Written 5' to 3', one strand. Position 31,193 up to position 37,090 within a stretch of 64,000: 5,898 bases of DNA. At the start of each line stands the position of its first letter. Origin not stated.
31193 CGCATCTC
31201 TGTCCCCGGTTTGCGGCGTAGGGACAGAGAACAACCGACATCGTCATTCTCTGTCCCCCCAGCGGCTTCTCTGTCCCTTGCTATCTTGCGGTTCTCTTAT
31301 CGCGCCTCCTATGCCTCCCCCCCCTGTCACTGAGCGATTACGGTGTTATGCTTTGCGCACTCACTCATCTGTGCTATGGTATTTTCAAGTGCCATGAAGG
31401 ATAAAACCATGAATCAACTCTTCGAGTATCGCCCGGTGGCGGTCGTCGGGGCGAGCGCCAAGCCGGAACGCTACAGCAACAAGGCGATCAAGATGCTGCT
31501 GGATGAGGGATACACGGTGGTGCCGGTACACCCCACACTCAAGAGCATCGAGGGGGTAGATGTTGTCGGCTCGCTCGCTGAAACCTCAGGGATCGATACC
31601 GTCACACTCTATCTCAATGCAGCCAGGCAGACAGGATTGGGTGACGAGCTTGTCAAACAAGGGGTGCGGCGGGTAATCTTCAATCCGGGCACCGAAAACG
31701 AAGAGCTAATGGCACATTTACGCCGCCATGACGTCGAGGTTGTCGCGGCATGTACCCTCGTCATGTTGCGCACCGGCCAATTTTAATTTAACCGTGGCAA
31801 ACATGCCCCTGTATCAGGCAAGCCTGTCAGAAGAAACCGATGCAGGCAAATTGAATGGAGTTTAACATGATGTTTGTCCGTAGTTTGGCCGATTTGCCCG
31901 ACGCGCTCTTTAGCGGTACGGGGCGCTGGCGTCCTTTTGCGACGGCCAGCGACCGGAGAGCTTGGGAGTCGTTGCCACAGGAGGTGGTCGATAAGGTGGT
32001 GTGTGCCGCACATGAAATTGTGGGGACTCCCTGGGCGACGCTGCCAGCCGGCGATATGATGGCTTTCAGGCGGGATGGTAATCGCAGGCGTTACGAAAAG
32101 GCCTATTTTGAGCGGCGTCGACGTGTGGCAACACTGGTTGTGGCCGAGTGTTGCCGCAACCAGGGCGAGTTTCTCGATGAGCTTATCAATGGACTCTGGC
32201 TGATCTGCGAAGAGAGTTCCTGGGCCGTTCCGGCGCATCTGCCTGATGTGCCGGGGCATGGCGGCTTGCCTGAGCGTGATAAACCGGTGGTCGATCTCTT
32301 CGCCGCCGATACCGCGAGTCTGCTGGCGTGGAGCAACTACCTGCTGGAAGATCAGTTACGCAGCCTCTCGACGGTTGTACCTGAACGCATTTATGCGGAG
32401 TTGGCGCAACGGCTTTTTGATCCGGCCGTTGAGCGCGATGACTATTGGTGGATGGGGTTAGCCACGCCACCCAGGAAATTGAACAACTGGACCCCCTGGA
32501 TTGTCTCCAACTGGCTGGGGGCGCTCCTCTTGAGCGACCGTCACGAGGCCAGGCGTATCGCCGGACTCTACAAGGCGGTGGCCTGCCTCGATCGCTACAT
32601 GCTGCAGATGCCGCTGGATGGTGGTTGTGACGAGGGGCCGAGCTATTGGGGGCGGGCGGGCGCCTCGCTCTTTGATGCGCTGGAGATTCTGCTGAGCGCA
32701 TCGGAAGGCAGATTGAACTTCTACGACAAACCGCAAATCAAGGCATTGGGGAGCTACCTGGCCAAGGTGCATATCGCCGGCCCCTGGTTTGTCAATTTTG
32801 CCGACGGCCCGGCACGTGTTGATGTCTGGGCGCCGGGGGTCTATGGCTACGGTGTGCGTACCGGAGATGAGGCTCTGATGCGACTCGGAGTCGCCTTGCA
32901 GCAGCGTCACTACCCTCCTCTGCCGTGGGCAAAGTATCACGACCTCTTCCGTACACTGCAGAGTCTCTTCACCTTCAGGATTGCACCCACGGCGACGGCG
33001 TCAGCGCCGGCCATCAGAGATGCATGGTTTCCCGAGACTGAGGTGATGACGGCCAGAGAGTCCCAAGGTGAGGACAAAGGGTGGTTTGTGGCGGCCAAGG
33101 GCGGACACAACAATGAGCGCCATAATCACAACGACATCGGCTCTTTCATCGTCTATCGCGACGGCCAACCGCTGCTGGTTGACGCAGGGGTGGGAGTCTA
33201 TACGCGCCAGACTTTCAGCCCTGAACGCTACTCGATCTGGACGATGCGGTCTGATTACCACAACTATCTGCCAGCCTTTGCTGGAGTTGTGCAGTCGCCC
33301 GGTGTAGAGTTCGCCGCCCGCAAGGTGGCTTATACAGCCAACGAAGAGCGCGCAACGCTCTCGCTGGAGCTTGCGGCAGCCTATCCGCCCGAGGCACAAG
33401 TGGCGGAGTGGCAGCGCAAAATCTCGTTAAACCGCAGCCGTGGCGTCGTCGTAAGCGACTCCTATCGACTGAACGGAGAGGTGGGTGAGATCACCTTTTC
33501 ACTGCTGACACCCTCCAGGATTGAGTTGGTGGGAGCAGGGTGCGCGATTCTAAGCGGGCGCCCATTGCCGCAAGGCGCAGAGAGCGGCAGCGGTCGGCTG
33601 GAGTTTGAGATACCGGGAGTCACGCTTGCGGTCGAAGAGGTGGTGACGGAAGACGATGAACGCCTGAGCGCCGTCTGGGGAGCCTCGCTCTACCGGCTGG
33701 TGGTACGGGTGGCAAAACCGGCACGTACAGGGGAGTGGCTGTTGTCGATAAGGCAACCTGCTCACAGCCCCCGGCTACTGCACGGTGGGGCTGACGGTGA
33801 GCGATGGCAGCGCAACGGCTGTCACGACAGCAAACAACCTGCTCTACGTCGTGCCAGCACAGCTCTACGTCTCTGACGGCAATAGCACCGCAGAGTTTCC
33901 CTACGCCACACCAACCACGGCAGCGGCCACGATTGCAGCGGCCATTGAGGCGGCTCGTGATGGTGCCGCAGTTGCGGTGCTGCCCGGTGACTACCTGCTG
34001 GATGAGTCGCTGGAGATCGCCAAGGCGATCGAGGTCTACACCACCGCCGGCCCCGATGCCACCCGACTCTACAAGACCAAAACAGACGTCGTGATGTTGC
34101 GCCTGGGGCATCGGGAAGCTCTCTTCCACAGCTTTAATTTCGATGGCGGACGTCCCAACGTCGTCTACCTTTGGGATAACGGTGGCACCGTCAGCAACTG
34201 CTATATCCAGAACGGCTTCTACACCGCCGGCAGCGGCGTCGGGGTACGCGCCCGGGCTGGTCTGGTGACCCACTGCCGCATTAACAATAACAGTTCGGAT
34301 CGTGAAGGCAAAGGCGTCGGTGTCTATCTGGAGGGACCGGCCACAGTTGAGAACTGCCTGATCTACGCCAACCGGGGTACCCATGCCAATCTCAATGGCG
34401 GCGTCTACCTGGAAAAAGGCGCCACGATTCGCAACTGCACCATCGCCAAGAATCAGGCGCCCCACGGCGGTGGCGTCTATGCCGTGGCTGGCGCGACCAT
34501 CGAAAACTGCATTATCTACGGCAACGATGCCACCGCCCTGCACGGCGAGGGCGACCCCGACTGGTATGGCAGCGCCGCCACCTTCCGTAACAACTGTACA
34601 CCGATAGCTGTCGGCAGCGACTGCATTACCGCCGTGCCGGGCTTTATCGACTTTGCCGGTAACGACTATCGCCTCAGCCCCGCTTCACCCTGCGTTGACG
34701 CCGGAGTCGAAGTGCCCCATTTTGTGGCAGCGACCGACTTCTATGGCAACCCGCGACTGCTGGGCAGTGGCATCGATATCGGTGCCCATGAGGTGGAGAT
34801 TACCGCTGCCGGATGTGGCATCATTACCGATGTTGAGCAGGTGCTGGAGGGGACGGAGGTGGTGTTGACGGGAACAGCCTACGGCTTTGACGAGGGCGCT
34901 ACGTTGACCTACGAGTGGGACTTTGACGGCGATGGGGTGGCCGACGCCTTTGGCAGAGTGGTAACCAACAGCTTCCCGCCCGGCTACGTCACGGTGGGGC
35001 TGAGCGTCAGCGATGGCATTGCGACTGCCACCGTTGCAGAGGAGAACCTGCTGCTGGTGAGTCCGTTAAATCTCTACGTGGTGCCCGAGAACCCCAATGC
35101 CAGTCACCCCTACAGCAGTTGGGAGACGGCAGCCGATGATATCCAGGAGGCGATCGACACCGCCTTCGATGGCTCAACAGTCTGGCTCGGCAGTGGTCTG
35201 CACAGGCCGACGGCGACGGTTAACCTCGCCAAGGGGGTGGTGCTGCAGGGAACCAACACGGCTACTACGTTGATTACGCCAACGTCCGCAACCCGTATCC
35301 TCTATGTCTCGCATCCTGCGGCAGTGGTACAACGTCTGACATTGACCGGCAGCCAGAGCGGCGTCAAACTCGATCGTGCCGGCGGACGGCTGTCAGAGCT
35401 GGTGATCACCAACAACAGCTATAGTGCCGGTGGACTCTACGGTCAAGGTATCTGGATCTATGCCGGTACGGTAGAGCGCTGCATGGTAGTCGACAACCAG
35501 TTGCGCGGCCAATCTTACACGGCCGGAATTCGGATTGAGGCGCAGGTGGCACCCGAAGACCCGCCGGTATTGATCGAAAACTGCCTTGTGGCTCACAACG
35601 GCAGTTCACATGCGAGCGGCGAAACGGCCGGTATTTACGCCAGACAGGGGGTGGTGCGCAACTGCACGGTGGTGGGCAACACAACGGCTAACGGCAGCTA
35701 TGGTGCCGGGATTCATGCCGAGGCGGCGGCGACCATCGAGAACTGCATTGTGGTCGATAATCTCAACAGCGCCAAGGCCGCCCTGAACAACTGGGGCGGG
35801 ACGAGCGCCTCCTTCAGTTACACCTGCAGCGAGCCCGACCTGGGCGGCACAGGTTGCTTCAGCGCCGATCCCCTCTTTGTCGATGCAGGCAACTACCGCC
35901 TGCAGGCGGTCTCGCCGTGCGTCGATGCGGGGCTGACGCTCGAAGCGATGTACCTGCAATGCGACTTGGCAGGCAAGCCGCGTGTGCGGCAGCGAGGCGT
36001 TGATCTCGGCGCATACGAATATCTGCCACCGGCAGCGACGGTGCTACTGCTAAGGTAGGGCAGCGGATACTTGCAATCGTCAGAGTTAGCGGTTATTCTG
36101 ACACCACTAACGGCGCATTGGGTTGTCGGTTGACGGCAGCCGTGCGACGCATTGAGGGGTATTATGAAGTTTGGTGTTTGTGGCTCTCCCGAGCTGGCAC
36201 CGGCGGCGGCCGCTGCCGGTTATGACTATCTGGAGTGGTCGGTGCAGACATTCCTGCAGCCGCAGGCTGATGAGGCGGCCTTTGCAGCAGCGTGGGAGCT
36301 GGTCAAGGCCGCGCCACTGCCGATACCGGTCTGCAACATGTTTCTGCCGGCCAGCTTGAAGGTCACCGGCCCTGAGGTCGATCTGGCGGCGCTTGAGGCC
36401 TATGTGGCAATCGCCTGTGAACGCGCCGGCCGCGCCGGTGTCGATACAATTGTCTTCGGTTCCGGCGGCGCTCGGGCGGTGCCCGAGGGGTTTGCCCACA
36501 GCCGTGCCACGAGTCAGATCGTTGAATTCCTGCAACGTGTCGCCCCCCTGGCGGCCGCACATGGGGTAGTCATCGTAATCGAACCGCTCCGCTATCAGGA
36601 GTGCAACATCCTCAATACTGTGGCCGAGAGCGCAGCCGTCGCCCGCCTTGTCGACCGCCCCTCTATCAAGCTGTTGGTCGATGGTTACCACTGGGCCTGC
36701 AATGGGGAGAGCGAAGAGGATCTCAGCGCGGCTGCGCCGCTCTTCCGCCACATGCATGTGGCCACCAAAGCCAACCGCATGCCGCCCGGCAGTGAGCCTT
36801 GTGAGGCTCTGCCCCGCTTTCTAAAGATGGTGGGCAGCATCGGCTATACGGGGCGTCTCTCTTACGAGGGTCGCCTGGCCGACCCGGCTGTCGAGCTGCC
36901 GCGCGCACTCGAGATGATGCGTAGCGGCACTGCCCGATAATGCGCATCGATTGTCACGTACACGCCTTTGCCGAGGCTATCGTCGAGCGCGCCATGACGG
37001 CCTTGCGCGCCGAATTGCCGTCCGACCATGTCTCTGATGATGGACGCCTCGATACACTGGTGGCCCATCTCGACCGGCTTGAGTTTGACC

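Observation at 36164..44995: Tightly coupled 7-gene operon of hydrolases (TIM-barrel isomerase, amidohydrolase, compact NPP-like phosphodiesterase, PHP phosphoesterase, GH-like, GT-C membrane protein, SGNH esterase): uncharacterised glycan/phospho-glycan processing pathway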

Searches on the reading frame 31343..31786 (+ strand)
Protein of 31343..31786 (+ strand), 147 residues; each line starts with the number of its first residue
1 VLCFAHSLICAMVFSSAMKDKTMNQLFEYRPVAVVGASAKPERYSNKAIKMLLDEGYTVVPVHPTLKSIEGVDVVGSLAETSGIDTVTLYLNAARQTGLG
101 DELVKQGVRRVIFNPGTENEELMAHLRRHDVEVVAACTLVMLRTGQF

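Call 63: search_protein_families(library=pfam, max_evalue=0.001, proteins=[window:31343-31786:+])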
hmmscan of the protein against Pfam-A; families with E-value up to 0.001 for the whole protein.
window:31343-31786:+ (147 aa): 1 family
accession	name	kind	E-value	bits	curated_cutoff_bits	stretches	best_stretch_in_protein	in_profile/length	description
PF13380.12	CoA_binding_2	-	4.8e-31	108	22.8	1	32-142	3-115/116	CoA binding domain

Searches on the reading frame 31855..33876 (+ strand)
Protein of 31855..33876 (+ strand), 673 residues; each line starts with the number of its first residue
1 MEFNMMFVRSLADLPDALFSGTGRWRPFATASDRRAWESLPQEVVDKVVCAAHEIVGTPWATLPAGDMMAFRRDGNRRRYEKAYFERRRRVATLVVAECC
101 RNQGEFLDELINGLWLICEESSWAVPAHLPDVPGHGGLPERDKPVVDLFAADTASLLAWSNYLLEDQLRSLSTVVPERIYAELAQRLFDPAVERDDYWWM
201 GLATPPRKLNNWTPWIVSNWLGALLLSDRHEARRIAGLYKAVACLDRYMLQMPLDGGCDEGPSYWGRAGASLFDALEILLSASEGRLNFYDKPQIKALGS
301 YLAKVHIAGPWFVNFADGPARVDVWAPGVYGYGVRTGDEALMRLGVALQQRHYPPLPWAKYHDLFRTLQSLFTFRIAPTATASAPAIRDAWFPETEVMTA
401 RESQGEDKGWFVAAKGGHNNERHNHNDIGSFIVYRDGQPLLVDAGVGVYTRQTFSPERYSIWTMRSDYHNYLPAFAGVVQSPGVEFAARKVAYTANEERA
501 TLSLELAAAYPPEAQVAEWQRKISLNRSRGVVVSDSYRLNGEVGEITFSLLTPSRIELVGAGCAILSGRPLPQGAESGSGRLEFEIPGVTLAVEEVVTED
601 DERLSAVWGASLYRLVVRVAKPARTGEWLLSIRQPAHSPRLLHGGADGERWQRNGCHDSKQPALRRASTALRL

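Call 4: search_protein_families(library=pfam, proteins=[window:31855-33876:+], max_evalue=0.01)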
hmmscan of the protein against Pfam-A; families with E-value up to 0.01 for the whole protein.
window:31855-33876:+ (673 aa): 1 family
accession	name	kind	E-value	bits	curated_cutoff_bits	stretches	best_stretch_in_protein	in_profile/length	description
PF07940.18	Hepar_II_III_C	-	1.1e-07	32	24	1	392-542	9-156/237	Heparinase II/III-like, C-terminal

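Call 5: search_protein_families(library=ncbifam, proteins=[window:31855-33876:+], max_evalue=0.01)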
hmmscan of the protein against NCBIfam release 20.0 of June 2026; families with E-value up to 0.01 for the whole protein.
window:31855-33876:+ (673 aa): 1 family
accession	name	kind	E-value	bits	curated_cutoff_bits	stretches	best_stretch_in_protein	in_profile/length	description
NF045572.1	Hepsulflyase_bctds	equivalog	0.0069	15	600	1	387-472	437-515/706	heparin-sulfate lyase HepC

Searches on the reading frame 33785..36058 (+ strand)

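Call 4: search_protein_families(library=pfam, proteins=[window:33785-36058:+], max_evalue=0.01)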
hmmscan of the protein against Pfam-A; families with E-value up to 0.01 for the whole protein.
window:33785-36058:+ (757 aa): 6 families
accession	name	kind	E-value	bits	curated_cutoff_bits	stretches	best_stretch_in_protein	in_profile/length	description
PF13229.12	Beta_helix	-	2.7e-22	79.6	25.9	2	113-270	12-156/158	Right handed beta helix region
PF05048.19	NosD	-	2.4e-07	30.9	23.6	2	481-674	15-190/212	Periplasmic copper-binding protein (NosD)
PF17161.10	DUF5123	-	0.00015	23.3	35.1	0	214-300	2-101/113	Domain of unknown function (DUF5123)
PF18911.6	PKD_4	-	0.00018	21.9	27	1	348-415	9-75/85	PKD domain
PF16318.11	DUF4957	-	0.0016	18.7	30.8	0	595-634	104-139/142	Domain of unknown function (DUF4957)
PF12708.12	Pect-lyase_RHGA_epim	-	0.0034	17.6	27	0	452-636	20-190/213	Rhamnogalacturonase A/epimerase, pectate lyase-like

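Call 5: search_protein_families(library=ncbifam, proteins=[window:33785-36058:+], max_evalue=0.01)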
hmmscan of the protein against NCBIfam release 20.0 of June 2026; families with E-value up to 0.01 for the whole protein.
window:33785-36058:+ (757 aa): 2 families
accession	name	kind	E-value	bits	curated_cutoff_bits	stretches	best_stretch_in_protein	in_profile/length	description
NF041518.1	choice_anch_Q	domain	8.5e-17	61.2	25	2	295-337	17-57/58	choice-of-anchor Q domain-containing protein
TIGR04247.1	NosD_copper_fam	subfamily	4.7e-11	41.9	300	1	453-577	1-119/377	nitrous oxide reductase family maturation protein NosD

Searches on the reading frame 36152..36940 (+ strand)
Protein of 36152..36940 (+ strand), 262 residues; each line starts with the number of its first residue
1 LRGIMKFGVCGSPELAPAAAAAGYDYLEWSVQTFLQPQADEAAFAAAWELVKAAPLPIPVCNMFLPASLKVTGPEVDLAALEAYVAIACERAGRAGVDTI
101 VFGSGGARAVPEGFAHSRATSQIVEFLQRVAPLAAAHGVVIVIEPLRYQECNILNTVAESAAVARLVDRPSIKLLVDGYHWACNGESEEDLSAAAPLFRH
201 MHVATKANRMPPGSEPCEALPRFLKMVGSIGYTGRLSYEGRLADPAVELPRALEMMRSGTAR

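Call 4: search_protein_families(library=pfam, proteins=[window:36152-36940:+], max_evalue=0.01)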
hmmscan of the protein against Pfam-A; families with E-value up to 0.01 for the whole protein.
window:36152-36940:+ (262 aa): 1 family
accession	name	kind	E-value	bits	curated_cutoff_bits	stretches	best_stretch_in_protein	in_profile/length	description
PF01261.30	AP_endonuc_2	-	3.7e-27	96.1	31.1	1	18-257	3-247/249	Xylose isomerase-like TIM barrel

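Call 5: search_protein_families(library=ncbifam, proteins=[window:36152-36940:+], max_evalue=0.01)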
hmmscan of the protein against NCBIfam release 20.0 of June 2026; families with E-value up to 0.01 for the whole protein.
window:36152-36940:+ (262 aa): 6 families
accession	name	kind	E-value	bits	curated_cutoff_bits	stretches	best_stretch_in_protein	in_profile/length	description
NF041099.2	keto_glucon_epim_IolO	equivalog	1.6e-16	60.4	300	1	108-239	115-245/269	5-keto-L-gluconate epimerase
NF051856.1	PsicseEpim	equivalog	5.2e-11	42.9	300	1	117-237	123-242/287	D-psicose 3-epimerase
TIGR03234.1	OH-pyruv-isom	equivalog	5.7e-10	39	353.45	1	110-239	108-239/254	hydroxypyruvate isomerase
NF043033.1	OxoTetrIsom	equivalog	3.5e-09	36.8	325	1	117-239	112-236/251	2-oxo-tetronate isomerase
NF007444.0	PRK09997.1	equivalog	0.0008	18.9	465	1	110-216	109-218/258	hydroxypyruvate isomerase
NF007441.0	PRK09989.1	equivalog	0.0017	18.2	412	1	107-239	106-240/258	HPr family phosphocarrier protein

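Call 33: search_solved_structures(query=window:36164-36940:+, max_evalue=0.01)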
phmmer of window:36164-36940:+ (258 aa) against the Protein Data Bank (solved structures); distinct sequences matched with E-value up to 0.01: 25.
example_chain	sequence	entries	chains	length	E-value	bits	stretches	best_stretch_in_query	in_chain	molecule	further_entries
3kws_A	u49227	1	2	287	7.2e-14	55.5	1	82-254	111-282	Putative sugar isomerase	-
2zvr_A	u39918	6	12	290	4.4e-08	36.5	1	52-233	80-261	Uncharacterized protein TM_0416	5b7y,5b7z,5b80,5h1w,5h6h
7cj4_A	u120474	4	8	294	1.6e-07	34.7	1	6-236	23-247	Epimerase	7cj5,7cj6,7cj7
7cj8_A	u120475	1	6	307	1.7e-07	34.5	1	6-236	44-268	Epimerase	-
2hk0_A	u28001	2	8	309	2.6e-07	33.9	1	120-231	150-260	D-PSICOSE 3-EPIMERASE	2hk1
4xsl_A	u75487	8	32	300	3.3e-07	33.6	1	117-235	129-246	D-tagatose 3-epimerase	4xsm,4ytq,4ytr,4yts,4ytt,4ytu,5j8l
2ou4_A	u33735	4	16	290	3.4e-07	33.6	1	117-235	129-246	D-tagatose 3-epimerase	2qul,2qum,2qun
4pgl_A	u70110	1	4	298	4.6e-07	33.2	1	118-233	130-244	D-tagatose 3-epimerase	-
4q7i_A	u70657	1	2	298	4.9e-07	33.1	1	118-233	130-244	D-tagatose 3-epimerase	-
7cj9_A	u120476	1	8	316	6.3e-07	32.7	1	7-236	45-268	Epimerase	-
6wn6_A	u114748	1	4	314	7.4e-07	32.5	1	119-245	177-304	3-keto-D-glucoside 4-epimerase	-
8yeb_A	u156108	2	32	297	2.1e-06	31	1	122-250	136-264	Ketose 3-epimerase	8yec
5zfs_A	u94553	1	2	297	2.1e-06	31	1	122-250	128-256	D-allulose-3-epimerase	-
4pfh_A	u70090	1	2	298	6.7e-06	29.4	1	118-232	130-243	D-tagatose 3-epimerase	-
3ngf_A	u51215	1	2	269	1.3e-05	28.4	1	106-233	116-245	AP endonuclease, family 2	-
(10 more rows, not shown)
